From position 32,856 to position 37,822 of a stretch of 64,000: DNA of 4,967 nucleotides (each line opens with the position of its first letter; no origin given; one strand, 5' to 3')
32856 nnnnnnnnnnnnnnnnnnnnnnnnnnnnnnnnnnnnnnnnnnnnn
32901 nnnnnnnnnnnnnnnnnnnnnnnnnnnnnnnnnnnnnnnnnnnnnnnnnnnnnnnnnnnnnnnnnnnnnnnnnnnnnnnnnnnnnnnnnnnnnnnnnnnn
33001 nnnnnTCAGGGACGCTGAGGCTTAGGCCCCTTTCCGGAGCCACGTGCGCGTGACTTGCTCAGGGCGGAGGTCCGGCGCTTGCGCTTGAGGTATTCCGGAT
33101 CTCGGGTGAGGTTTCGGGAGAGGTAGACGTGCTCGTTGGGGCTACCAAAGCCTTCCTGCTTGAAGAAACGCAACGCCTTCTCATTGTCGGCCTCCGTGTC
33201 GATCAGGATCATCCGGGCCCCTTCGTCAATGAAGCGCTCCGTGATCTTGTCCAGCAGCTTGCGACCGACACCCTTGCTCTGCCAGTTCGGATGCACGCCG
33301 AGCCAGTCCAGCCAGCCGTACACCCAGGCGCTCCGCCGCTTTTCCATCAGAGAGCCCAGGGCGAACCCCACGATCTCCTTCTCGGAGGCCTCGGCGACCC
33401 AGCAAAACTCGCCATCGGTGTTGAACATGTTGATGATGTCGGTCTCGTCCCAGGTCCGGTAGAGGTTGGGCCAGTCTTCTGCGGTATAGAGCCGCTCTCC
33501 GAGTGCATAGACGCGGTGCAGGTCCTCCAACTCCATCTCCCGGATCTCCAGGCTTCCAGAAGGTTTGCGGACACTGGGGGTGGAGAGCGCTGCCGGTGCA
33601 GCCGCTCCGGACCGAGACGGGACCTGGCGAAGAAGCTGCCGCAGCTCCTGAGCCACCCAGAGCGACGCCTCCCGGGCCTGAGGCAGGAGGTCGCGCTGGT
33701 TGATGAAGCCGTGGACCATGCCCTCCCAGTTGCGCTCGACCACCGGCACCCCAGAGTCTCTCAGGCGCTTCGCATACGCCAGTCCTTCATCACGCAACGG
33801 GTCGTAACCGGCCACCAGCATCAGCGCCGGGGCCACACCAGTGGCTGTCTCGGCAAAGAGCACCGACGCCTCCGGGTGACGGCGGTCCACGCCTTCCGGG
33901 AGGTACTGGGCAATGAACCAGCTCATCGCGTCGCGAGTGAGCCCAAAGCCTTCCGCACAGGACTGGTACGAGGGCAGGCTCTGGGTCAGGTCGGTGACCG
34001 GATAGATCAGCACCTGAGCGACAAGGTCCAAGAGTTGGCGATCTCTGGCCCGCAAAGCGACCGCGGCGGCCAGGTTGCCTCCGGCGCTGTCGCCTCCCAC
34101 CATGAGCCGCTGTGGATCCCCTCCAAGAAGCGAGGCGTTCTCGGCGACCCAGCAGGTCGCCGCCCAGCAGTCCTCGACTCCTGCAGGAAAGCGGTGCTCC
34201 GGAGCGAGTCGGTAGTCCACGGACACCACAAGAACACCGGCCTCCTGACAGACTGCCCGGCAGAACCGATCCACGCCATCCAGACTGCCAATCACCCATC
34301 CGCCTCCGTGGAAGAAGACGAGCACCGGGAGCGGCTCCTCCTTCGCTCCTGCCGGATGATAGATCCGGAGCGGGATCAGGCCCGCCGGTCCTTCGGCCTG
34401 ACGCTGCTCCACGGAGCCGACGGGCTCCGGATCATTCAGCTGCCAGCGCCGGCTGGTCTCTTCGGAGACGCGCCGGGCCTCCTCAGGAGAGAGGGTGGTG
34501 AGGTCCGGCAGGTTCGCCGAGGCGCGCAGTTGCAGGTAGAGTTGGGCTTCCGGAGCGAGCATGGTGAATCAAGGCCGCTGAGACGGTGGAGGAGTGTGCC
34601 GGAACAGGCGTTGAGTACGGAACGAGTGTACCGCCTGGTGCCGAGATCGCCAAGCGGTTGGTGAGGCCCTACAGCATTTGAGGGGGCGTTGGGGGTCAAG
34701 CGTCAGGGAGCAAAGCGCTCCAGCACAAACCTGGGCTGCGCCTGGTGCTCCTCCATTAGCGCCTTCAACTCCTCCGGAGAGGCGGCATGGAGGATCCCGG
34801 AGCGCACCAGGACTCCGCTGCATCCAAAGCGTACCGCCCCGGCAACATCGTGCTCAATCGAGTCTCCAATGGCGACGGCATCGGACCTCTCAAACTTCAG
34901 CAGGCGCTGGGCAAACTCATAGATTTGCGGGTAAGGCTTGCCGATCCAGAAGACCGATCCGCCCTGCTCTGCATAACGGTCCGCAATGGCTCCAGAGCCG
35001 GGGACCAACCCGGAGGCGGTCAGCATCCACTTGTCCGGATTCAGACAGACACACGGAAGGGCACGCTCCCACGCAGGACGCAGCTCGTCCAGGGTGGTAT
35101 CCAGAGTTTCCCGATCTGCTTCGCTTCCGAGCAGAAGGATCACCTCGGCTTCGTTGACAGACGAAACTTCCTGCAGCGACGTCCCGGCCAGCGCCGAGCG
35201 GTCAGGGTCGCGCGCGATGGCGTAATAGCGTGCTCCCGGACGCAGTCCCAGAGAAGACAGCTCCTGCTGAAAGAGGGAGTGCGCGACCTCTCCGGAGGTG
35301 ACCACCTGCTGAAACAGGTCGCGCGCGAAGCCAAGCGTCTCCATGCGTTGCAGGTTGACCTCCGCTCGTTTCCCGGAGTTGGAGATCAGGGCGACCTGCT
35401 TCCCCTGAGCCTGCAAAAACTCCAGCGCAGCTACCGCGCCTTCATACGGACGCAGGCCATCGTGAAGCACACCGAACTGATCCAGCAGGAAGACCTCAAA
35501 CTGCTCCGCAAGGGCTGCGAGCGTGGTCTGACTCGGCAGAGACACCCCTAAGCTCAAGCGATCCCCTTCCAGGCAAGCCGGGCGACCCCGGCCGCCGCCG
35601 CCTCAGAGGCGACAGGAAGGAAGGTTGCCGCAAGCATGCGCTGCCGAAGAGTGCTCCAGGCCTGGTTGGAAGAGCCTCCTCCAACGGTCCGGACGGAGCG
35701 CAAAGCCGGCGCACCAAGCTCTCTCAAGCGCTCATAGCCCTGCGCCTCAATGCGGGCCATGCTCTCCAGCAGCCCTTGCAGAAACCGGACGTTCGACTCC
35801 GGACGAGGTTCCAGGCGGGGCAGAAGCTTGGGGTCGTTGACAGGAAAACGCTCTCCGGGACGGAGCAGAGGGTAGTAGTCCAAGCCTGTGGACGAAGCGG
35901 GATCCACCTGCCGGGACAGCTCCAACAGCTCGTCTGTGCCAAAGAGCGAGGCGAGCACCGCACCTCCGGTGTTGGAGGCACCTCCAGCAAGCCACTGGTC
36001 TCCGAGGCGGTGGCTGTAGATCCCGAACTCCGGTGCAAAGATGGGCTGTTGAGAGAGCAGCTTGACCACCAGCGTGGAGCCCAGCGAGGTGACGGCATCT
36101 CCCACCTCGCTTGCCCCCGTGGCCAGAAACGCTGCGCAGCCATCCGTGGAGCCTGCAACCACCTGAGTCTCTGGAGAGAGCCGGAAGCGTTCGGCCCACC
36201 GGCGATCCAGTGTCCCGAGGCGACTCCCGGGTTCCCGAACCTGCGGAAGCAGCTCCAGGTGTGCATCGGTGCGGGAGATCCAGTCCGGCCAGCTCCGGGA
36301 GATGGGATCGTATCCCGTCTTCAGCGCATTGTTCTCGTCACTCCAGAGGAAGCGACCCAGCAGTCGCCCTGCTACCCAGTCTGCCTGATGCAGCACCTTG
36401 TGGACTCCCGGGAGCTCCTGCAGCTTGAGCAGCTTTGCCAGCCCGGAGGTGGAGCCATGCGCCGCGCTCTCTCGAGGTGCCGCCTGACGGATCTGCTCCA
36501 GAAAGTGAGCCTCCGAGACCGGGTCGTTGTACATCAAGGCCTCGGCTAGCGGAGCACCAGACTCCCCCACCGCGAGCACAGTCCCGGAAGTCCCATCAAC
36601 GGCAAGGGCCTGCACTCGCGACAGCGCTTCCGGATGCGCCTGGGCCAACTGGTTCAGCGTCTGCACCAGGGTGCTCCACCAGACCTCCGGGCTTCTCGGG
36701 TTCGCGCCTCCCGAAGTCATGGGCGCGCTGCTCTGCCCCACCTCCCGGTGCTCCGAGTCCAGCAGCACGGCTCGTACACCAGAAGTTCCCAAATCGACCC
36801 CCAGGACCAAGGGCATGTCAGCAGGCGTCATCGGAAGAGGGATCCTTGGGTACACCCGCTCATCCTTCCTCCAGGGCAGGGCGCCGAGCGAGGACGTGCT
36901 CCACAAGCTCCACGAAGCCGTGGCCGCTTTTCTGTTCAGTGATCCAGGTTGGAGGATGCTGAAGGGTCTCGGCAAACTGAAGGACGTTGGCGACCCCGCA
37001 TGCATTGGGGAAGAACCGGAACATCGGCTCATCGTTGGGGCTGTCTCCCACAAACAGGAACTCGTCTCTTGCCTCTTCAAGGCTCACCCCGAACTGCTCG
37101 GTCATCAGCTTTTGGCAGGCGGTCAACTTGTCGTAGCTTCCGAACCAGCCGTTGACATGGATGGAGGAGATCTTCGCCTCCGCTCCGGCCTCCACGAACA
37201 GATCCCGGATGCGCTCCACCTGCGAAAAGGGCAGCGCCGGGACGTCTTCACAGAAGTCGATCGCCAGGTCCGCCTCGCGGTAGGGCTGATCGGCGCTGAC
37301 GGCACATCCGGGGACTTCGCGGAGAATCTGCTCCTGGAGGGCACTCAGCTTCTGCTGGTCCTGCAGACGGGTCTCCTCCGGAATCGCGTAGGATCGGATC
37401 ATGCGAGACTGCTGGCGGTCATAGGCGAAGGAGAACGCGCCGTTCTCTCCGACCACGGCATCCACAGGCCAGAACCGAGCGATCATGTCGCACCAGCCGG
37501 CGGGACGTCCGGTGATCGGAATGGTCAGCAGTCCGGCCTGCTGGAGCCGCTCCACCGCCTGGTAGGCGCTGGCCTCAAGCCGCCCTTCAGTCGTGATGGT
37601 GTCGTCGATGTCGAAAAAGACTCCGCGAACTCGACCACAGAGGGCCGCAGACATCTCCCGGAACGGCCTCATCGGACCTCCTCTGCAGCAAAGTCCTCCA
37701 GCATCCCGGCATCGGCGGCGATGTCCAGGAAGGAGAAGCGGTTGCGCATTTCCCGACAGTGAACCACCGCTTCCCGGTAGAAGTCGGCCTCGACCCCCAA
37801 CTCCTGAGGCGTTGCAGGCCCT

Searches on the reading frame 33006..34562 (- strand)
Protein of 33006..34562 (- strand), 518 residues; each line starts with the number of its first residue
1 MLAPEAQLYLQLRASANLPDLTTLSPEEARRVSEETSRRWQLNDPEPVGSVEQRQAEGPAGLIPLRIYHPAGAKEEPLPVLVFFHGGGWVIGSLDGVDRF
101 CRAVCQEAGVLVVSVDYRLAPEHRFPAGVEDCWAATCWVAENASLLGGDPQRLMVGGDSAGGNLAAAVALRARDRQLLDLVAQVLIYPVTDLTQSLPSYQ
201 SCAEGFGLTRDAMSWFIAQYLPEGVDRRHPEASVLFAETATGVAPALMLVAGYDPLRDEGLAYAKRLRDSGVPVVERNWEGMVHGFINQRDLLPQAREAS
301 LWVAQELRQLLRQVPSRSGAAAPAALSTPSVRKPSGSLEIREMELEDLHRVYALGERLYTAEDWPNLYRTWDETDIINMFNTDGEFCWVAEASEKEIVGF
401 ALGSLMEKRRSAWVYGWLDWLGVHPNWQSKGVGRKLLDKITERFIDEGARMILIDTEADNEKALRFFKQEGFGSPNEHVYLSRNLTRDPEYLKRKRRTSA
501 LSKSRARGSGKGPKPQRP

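Call 8: search_protein_families(library=pfam, proteins=[window:33006-34562:-])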
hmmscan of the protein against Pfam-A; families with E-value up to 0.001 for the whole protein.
window:33006-34562:- (518 aa): 9 families
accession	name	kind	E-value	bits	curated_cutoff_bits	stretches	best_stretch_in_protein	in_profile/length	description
PF07859.19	Abhydrolase_3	-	1.5e-79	267.1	25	1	81-287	1-209/210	alpha/beta hydrolase fold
PF20434.5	BD-FAE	-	7.3e-24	84.9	26.8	1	66-178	2-116/215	BD-FAE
PF00583.31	Acetyltransf_1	-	4.4e-17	62.9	20.7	1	364-472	9-116/116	Acetyltransferase (GNAT) family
PF00135.34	COesterase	-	3.9e-15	56.2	27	1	65-177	88-209/515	Carboxylesterase family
PF13508.13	Acetyltransf_7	-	8.3e-13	49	27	1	384-472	2-82/84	Acetyltransferase (GNAT) domain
PF13673.13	Acetyltransf_10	-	6e-07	29.9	23.6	1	368-472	14-107/128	Acetyltransferase (GNAT) domain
PF13302.13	Acetyltransf_3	-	1.7e-05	26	25.4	1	338-472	2-137/138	Acetyltransferase (GNAT) domain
PF00326.27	Peptidase_S9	-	6.4e-05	23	22.6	1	129-305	45-208/213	Prolyl oligopeptidase family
PF08445.16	FR47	-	0.00038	20.8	22.1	1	415-475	21-80/86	FR47-like protein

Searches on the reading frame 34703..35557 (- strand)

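Call 8: search_protein_families(library=pfam, proteins=[window:34703-35557:-])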
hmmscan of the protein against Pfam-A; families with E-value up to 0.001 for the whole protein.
window:34703-35557:- (284 aa): 4 families
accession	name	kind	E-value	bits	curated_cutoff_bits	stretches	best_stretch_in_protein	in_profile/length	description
PF13344.12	Hydrolase_6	-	7.6e-19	68.1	27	1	23-125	1-97/101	Haloacid dehalogenase-like hydrolase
PF13242.12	Hydrolase_like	-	6.7e-15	55.2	22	1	205-281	2-71/75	HAD-hyrolase-like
PF00702.32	Hydrolase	-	1.1e-14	55.7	26.4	2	137-245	88-191/191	haloacid dehalogenase-like hydrolase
PF13419.12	HAD_2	-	3.2e-10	40.9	23.8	1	206-250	134-177/178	Haloacid dehalogenase-like hydrolase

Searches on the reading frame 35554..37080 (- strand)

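Call 8: search_protein_families(library=pfam, proteins=[window:35554-37080:-])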
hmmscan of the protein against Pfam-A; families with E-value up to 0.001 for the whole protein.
window:35554-37080:- (508 aa): 2 families
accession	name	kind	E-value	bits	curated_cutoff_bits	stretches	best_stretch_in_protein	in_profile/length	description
PF00370.27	FGGY_N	-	3.5e-14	53.4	28.8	1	92-319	2-244/245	FGGY family of carbohydrate kinases, N-terminal domain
PF02782.22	FGGY_C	-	5.3e-09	36.6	27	1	330-503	2-194/198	FGGY family of carbohydrate kinases, C-terminal domain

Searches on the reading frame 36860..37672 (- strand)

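Call 41: search_protein_families(library=pfam, proteins=[window:36860-37672:-], max_evalue=0.00001)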
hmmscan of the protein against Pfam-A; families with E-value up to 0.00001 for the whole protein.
window:36860-37672:- (270 aa): 1 family
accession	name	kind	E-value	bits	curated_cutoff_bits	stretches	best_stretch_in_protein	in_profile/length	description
PF08282.18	Hydrolase_3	-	8.1e-10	39.3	20.9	0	18-101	1-83/255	haloacid dehalogenase-like hydrolase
